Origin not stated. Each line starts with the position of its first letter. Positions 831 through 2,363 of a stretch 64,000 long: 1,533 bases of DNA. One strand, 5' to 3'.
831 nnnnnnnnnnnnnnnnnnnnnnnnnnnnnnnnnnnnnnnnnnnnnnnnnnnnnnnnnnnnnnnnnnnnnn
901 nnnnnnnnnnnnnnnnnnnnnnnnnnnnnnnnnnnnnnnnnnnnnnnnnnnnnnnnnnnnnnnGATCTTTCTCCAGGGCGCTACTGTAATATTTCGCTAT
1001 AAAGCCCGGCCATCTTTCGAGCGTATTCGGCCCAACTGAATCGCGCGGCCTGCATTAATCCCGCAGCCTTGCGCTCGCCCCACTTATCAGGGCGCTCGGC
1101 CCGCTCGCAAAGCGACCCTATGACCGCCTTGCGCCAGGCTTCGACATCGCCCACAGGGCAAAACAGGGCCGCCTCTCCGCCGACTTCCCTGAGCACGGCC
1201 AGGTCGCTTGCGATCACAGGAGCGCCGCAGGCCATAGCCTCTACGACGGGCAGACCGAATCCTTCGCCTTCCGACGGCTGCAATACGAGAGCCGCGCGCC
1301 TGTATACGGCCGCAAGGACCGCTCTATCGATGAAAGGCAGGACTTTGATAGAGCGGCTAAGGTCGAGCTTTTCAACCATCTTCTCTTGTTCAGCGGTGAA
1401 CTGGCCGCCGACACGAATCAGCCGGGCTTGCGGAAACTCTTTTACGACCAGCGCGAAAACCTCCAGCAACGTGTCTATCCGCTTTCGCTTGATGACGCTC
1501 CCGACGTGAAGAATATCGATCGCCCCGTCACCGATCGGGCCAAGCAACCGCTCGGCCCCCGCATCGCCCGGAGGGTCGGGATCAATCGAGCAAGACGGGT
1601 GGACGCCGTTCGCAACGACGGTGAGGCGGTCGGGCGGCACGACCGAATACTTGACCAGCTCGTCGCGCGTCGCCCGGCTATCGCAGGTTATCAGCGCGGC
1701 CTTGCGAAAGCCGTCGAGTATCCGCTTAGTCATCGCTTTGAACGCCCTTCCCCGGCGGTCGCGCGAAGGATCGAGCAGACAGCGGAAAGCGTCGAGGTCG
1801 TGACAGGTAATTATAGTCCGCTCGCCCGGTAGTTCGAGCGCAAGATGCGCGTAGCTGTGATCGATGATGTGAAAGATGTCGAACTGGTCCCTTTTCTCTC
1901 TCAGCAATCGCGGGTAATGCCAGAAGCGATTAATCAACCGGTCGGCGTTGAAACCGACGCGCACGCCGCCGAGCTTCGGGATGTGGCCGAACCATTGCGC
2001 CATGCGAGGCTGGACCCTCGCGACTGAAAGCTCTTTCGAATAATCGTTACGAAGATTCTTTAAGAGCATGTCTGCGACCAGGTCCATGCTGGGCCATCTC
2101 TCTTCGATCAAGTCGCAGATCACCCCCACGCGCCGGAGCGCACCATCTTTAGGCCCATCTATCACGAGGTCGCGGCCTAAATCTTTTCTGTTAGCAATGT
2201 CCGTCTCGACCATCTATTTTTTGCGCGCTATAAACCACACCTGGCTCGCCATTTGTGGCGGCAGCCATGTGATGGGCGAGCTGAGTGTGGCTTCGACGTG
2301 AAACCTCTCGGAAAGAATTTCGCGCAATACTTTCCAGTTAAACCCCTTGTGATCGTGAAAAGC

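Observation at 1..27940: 28-kb single-strand polysaccharide cluster with 12 predicted glycosyltransferases and 7 methyltransferases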

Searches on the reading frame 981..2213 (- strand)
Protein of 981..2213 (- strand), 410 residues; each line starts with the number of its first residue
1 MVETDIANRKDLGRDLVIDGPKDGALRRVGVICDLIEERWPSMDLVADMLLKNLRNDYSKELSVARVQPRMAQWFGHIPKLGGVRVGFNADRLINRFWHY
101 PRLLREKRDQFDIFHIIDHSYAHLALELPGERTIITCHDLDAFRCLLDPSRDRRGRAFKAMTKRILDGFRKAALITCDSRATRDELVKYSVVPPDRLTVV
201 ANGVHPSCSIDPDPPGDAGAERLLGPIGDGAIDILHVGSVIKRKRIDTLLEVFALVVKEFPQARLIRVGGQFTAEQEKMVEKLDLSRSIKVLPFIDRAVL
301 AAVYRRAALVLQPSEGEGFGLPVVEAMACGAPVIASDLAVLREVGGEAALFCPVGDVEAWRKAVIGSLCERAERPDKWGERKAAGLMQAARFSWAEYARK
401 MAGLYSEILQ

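Call 4: search_protein_families(library=pfam, proteins=[window:981-2213:-], max_evalue=0.01)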
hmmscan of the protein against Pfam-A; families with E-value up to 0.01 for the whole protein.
window:981-2213:- (410 aa): 6 families
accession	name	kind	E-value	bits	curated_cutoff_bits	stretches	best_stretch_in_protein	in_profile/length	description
PF00534.26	Glycos_transf_1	-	8.5e-28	97.5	26.4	1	230-381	14-168/172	Glycosyl transferases group 1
PF13692.12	Glyco_trans_1_4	-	2.5e-25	89.8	27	1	233-366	3-138/142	Glycosyl transferases group 1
PF13439.12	Glyco_transf_4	-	1e-15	58.6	28.5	1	87-206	48-168/170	Glycosyltransferase Family 4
PF20706.3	GT4-conflict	-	5.8e-12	45.7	26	1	203-338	170-313/385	Family 4 Glycosyltransferase in conflict systems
PF13579.12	Glyco_trans_4_4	-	8.8e-08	33.1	29.7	1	96-203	59-158/158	Glycosyl transferase 4-like domain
PF13524.12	Glyco_trans_1_2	-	7e-05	23.2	25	1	282-344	27-88/144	Glycosyl transferase-like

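Call 8: find_encoding_contigs(protein=window:981-2213:-, flank=10000, max_places=6)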
Protein window:981-2213:- (410 aa): 1 contig read that carries it; 1 place shown.
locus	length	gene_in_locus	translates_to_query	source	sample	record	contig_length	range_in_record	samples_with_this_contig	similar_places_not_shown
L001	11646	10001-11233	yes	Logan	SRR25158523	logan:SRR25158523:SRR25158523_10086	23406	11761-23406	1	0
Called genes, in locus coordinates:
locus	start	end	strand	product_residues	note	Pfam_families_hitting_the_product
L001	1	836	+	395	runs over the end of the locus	PF13439:Glyco_transf_4, PF13579:Glyco_trans_4_4, PF13692:Glyco_trans_1_4, PF00534:Glycos_transf_1, PF20706:GT4-conflict (weak)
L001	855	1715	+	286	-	PF05050:Methyltransf_21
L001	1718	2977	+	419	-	PF20706:GT4-conflict, PF00534:Glycos_transf_1, PF13692:Glyco_trans_1_4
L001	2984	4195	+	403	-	-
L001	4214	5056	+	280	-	-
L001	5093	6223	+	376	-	PF20706:GT4-conflict, PF00534:Glycos_transf_1, PF13692:Glyco_trans_1_4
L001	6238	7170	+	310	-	PF00535:Glycos_transf_2, PF13641:Glyco_tranf_2_3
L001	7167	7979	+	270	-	PF05050:Methyltransf_21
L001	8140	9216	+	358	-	PF13439:Glyco_transf_4, PF20706:GT4-conflict (weak), PF00534:Glycos_transf_1, PF13692:Glyco_trans_1_4, PF13524:Glyco_trans_1_2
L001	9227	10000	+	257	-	PF13489:Methyltransf_23, PF08241:Methyltransf_11, PF08242:Methyltransf_12, PF13649:Methyltransf_25, PF13847:Methyltransf_31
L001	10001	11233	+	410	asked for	PF13439:Glyco_transf_4, PF13579:Glyco_trans_4_4 (weak), PF20706:GT4-conflict, PF00534:Glycos_transf_1, PF13692:Glyco_trans_1_4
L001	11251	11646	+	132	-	?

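Call 11: find_related_loci(query=window:981-2213:-, collection=genome_contigs, flank=10000)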
Query window:981-2213:- (410 aa) in genome_contigs; peptide patterns used: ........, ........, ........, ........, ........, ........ (x = any residue, [..] = any of these).
194 stretches matched a pattern; 104 encode a relative of the query (tblastn E <= 1e-3); the best 80 are kept; 80 distinct loci.
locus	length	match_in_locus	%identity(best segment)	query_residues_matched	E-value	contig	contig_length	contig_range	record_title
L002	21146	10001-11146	58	26-409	5e-149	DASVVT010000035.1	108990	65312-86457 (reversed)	MAG TPA_asm: Pyrinomonadaceae bacterium isolate SMAG_U3350 k141_84657, whole genome shotgun sequence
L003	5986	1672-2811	58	28-409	4e-146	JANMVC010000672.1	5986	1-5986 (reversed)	MAG: Pyrinomonadaceae bacterium isolate SOY_1_B_metabat.116 SOY_1_B_k141_2440404, whole genome shotgun sequence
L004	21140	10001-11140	57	28-409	2e-144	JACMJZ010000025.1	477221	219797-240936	MAG: Pyrinomonadaceae bacterium isolate ES-bin-189 ES-bin-189-contig-k141_8576764, whole genome shotgun sequence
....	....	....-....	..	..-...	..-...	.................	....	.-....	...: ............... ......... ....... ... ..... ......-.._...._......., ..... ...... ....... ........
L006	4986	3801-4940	54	28-408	9e-139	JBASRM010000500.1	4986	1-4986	MAG: Blastocatellia bacterium isolate MFD13521_ilm_asm_bin21 k127_289530, whole genome shotgun sequence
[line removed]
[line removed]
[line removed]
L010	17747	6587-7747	53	28-408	2e-123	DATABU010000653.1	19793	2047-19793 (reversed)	MAG TPA_asm: Longimicrobiaceae bacterium isolate SMAG_U6706 k141_1259993, whole genome shotgun sequence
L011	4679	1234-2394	52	20-408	1e-124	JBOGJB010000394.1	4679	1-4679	MAG: Vicinamibacterales bacterium isolate M3-S_metawrap_bin.293 k127_3812868, whole genome shotgun sequence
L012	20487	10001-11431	51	28-408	2e-123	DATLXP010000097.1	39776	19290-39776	MAG TPA_asm: Vicinamibacterales bacterium isolate SMAG_U13249 k141_237484, whole genome shotgun sequence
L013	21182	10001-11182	51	14-410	7e-123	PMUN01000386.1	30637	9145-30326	MAG: Bryobacterales bacterium isolate palsa_143 73.20110700_P3D.9_contig_8764, whole genome shotgun sequence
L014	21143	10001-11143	49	28-408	2e-122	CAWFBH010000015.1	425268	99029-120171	MAG: uncultured delta proteobacterium isolate MFD02248.bin.2.83 genome assembly, contig: contig_54184, whole genome shot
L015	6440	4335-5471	52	28-408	2e-122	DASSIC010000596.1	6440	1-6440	MAG TPA_asm: Gemmatimonadaceae bacterium isolate SMAG_U1077 k141_618112, whole genome shotgun sequence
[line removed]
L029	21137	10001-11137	50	28-408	1e-114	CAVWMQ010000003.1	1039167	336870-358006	MAG: uncultured delta proteobacterium isolate MFD01248.bin.1.68 genome assembly, contig: contig_1630, whole genome shotg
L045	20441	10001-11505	50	28-408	2e-108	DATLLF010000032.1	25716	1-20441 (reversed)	MAG TPA_asm: Vicinamibacterales bacterium isolate SMAG_U13741 k141_692307, whole genome shotgun sequence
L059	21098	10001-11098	46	28-408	3e-101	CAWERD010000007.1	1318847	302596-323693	MAG: Vicinamibacterales bacterium isolate MFD09212.bin.1.144 genome assembly, contig: contig_785, whole genome shotgun s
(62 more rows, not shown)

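Call 17: find_related_loci(query=window:981-2213:-, collection=metagenome_contigs, flank=10000)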
Query window:981-2213:- (410 aa) in metagenome_contigs; peptide patterns used: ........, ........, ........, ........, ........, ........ (x = any residue, [..] = any of these).
347 stretches matched a pattern; 232 encode a relative of the query (tblastn E <= 1e-3); the best 80 are kept; 80 distinct loci.
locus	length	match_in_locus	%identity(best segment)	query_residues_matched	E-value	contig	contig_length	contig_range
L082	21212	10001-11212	57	26-409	9e-147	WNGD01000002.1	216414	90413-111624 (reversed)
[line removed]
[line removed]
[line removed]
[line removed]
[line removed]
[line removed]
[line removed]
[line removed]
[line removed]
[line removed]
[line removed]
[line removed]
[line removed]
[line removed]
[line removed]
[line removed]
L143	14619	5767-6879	48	28-405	7e-112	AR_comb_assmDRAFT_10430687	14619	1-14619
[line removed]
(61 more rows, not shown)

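Call 18: search_protein_families(library=ncbifam, proteins=[window:981-2213:-], max_evalue=0.01)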
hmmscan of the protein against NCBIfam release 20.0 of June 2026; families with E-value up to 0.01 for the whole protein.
window:981-2213:- (410 aa): 30 families (the best 25 are shown)
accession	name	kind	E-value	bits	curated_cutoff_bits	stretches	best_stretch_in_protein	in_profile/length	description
TIGR04047.1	MSMEG_0565_glyc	hypoth_equivalog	2.7e-27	95.8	259.85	1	95-406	70-372/373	MSMEG_0565 family glycosyltransferase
TIGR03449.1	mycothiol_MshA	equivalog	4.7e-20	71.9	462.5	1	171-409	164-404/406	D-inositol-3-phosphate glycosyltransferase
TIGR03999.1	thiol_BshA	equivalog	6.1e-19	68.2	273.7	1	234-409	202-374/375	N-acetyl-alpha-D-glucosaminyl L-malate synthase BshA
TIGR02149.1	glgA_Coryne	subfamily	6.5e-16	58.4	302.4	1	122-409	98-391/391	glycogen synthase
TIGR04157.1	glyco_rSAM_CFB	subfamily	8.3e-13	48.1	400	1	139-344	134-338/406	TIGR04157 family glycosyltransferase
TIGR03088.1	stp2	hypoth_equivalog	1.8e-12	47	409.05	1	188-409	153-374/374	TIGR03088 family PEP-CTERM/XrtA system glycosyltransferase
NF038229.1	Glyco4_Geo_Pelo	equivalog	3.6e-12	46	400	1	163-338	101-269/338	GPMC system family 4 glycosyltransferase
NF049988.1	MGlcDAGSynMgs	equivalog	1.1e-11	44.8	400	1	235-341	217-324/398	alpha-monoglucosyldiacylglycerol synthase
NF038295.1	EPS_HpsP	equivalog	7.3e-11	41.7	550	1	227-409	203-388/388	hormogonium polysaccharide biosynthesis glycosyltransferase HpsP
TIGR04063.1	stp3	hypoth_equivalog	1.3e-10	40.7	442.05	1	169-409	155-396/397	TIGR04063 family PEP-CTERM/XrtA system glycosyltransferase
NF053787.1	GlcN_PG_synth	equivalog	2.5e-10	39.8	480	1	229-409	195-360/361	N-acetylglucosaminyl phosphatidylglycerol synthase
NF038255.1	exopoly_VpsD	equivalog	3.2e-10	39.4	300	1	239-343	211-319/381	VpsD family glycosyltransferase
NF047880.1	glyco_SdgA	exception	9.1e-09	34.4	800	1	234-337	318-420/488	serine-aspartate repeat adhesin O-glycosyltransferase SdgA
NF053513.1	Gtran_IagA_BgsA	equivalog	1.3e-08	34.3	460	1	168-371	102-300/333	LTA glycolipid anchor biosynthesis glycosyltransferase, IagA/BgsA family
NF041876.1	EPS_EpsE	equivalog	7.1e-08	32.1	400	1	269-344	258-333/389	exopolysaccharide biosynthesis GT4 family glycosyltransferase EpsE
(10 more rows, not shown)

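Call 25: search_protein_families(library=pfam, proteins=[L045:11412-12677:+, L128:4155-4766:+, L009:12865-14064:+, L009:14767-15936:+, L157:3366-4712:+, L157:4783-6351:+, L143:12222-13664:-, L059:14345-15061:-, L029:11255-12340:+, L125:5922-6485:+], max_evalue=0.001)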
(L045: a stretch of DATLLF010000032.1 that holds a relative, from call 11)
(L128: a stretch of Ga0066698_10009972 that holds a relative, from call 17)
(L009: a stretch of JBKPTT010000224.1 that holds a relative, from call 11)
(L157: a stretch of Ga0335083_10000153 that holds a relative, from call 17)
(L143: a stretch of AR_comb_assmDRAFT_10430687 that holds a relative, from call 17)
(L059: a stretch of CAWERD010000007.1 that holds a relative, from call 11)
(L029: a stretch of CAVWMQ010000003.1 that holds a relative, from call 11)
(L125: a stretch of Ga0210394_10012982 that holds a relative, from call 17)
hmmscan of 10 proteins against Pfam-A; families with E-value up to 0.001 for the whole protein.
L045:11412-12677:+ (422 aa): 6 families
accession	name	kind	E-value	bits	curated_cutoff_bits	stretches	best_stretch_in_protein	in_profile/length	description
PF00534.26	Glycos_transf_1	-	4.3e-43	147.3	26.4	1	233-386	16-172/172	Glycosyl transferases group 1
PF13692.12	Glyco_trans_1_4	-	1.7e-36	126.1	27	1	233-372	2-142/142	Glycosyl transferases group 1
PF13439.12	Glyco_transf_4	-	5.7e-17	62.7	28.5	1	55-212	2-170/170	Glycosyltransferase Family 4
PF13579.12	Glyco_trans_4_4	-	1.3e-13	52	29.7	1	55-207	1-158/158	Glycosyl transferase 4-like domain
PF13524.12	Glyco_trans_1_2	-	1.6e-09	38.3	25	1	281-396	27-138/144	Glycosyl transferase-like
PF20706.3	GT4-conflict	-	4.9e-08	32.8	26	1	171-392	141-377/385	Family 4 Glycosyltransferase in conflict systems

L128:4155-4766:+ (204 aa): 1 family
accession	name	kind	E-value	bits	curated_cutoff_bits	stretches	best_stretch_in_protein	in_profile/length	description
PF02397.22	Bac_transf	-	3.1e-56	190.2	27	1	6-192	1-177/179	Bacterial sugar transferase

L009:12865-14064:+ (400 aa): 14 families
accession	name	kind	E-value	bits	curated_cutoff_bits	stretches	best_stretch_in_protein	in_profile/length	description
PF01266.30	DAO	-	9e-14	52.2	27.9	2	16-50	1-35/353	FAD dependent oxidoreductase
PF05834.18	Lycopene_cycl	-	9.8e-14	51.6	23.4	1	16-316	1-298/380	Lycopene cyclase protein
PF01494.25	FAD_binding_3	-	1.5e-13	51.1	22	1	16-313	3-326/349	FAD binding domain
PF03486.20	HI0933_like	-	1.8e-11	44.4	50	1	16-57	2-43/244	HI0933-like protein Rossmann domain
PF07992.20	Pyr_redox_2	-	4.1e-10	40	26.1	1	16-163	2-111/291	Pyridine nucleotide-disulphide oxidoreductase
PF01593.30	Amino_oxidase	-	4.5e-09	36.5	19.8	1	25-50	2-27/443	Flavin containing amine oxidoreductase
PF13450.12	NAD_binding_8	-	2.5e-08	34.5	21.9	1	19-58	1-40/68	NAD(P)-binding Rossmann-like domain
PF00890.30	FAD_binding_2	-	1.6e-07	31.3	20.4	1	16-51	1-36/414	FAD binding domain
PF01946.23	Thi4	-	1.4e-06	28.2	26.2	1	15-53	18-57/235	Thi4 family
PF00070.33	Pyr_redox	-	2e-06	28.7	22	1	17-50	2-35/82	Pyridine nucleotide-disulphide oxidoreductase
PF01134.28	GIDA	-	2.7e-06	27.2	22.1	1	16-161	1-150/391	Glucose inhibited division protein A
PF13738.12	Pyr_redox_3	-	4.3e-06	26.6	30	1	18-48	1-31/305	Pyridine nucleotide-disulphide oxidoreductase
PF04820.20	Trp_halogenase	-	5.1e-06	26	21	0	16-51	1-39/458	Tryptophan halogenase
PF12831.13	FAD_oxidored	-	8.9e-06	25.7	27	1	16-153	1-138/416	FAD dependent oxidoreductase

L009:14767-15936:+ (390 aa): 1 family
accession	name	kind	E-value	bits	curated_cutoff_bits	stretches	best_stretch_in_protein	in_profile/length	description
PF14907.12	NTP_transf_5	-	9.9e-29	101.1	31.2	1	54-297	3-246/249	Uncharacterised nucleotidyltransferase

L157:3366-4712:+ (449 aa): 0 families

L157:4783-6351:+ (523 aa): 1 family
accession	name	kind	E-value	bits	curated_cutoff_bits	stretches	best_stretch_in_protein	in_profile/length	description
PF13440.11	Polysacc_synt_3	-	8.1e-10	38.8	23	1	151-324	112-282/293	Polysaccharide biosynthesis protein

L143:12222-13664:- (481 aa): 1 family
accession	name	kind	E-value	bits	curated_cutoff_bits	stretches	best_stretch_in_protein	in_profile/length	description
PF04932.20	Wzy_C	-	2.3e-17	63.6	31.7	1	267-403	2-145/149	O-Antigen ligase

L059:14345-15061:- (239 aa): 1 family
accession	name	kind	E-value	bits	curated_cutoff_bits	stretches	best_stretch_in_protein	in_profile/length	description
PF06941.18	NT5C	-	1.5e-05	25.4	24.8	1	4-149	4-141/180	5' nucleotidase, deoxy (Pyrimidine), cytosolic type C protein (NT5C)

L029:11255-12340:+ (362 aa): 8 families
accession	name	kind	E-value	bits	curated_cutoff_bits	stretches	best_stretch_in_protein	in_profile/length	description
PF16363.11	GDP_Man_Dehyd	-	4.2e-49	168.2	27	1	14-332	2-329/332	GDP-mannose 4,6 dehydratase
PF01370.27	Epimerase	-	2.7e-48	164.9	20.9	1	13-270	2-240/240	NAD dependent epimerase/dehydratase family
PF01073.25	3Beta_HSD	-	3.1e-15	56.4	22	1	13-253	1-225/280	3-beta hydroxysteroid dehydrogenase/isomerase family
PF07993.18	NAD_binding_4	-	1e-12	48.3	20.1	1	82-247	88-252/258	Male sterility protein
PF04321.23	RmlD_sub_bind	-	2.4e-09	37.1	27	1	10-208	1-155/287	RmlD substrate binding domain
PF02719.21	Polysacc_synt_2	-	1.5e-05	24.7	20.2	1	13-148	2-142/293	Polysaccharide biosynthesis protein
PF00106.31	adh_short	-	9.5e-05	22.4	26.6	1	12-79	3-70/195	short chain dehydrogenase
PF13460.12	NAD_binding_10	-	0.0009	19.6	27.2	0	16-153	1-120/184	NAD(P)H-binding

L125:5922-6485:+ (188 aa): 3 families
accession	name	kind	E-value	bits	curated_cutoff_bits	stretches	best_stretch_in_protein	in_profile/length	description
PF13489.12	Methyltransf_23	-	2.5e-05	24.5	27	1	32-103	46-123/164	Methyltransferase domain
PF08241.18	Methyltransf_11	-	4e-05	24.6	21.2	1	55-94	54-93/95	Methyltransferase domain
PF08242.18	Methyltransf_12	-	0.00095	20.3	30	0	52-93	60-97/98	Methyltransferase domain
